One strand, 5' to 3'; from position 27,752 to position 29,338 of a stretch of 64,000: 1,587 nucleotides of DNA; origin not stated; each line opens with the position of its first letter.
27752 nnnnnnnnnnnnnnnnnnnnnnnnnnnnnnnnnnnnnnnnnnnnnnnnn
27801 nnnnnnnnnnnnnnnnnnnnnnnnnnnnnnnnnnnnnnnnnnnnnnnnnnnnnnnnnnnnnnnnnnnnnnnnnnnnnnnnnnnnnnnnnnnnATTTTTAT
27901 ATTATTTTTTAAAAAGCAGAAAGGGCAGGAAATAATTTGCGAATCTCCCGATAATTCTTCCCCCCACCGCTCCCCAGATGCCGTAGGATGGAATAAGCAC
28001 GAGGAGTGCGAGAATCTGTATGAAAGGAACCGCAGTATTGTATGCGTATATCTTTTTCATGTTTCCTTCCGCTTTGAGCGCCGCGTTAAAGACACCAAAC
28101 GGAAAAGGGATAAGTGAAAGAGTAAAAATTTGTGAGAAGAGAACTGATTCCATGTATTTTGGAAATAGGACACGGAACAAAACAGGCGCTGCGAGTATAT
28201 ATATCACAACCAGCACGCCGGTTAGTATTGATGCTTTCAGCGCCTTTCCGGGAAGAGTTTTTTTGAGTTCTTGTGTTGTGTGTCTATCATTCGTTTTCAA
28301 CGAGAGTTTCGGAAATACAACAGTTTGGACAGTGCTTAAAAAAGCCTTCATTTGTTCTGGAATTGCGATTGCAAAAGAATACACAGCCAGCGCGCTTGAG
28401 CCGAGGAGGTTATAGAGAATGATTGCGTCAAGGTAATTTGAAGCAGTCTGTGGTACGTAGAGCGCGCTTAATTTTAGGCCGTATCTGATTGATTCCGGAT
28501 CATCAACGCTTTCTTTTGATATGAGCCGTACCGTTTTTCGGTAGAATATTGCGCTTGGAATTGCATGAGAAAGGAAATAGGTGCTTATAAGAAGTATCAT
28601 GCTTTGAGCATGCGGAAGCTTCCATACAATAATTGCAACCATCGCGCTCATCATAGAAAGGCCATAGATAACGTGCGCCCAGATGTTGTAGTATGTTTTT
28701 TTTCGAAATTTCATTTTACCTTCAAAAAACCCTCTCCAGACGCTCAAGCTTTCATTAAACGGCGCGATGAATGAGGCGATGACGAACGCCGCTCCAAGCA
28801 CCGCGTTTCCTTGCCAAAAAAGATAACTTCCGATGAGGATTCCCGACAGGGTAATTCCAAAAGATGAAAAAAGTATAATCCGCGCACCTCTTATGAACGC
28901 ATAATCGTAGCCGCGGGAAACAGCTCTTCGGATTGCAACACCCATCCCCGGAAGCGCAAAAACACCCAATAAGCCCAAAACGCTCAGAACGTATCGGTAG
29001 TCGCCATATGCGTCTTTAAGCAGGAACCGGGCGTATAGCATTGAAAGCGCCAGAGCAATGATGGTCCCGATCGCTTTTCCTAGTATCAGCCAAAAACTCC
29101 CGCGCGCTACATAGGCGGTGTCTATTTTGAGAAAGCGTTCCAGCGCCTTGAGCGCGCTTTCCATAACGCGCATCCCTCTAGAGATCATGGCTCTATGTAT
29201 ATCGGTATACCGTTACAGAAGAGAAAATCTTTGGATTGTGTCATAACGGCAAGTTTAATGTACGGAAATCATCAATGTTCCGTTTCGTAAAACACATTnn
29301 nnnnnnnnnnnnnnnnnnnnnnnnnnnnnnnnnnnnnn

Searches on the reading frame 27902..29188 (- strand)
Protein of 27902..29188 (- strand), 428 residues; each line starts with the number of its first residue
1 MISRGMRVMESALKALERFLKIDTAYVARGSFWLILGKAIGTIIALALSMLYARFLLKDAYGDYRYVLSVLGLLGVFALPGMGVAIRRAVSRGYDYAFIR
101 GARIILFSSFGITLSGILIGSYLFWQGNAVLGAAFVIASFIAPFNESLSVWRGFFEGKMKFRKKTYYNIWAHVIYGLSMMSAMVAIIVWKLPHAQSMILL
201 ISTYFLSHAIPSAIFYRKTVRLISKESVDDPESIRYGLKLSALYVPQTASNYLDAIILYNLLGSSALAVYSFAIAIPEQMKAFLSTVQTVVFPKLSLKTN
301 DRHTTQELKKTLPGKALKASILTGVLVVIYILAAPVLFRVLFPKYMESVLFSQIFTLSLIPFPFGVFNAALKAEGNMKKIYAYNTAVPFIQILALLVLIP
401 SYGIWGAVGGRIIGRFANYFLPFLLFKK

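Call 5: search_protein_families(library=pfam, proteins=[window:27902-29188:-], max_evalue=0.01)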
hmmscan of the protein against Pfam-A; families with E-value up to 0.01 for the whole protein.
window:27902-29188:- (428 aa): 2 families
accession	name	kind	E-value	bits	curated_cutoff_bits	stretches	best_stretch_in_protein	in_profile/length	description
PF01943.22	Polysacc_synt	-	3.8e-11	43.4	28.2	1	28-296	2-271/274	Polysaccharide biosynthesis protein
PF13440.11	Polysacc_synt_3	-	1e-09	38.5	23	1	53-348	3-291/293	Polysaccharide biosynthesis protein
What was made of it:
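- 27902..29188 (-): Wzx/MOP-family flippase. It is the only recognisable lipid-linked-sugar flippase candidate in the window. PF01943 and PF13440 (call 5).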
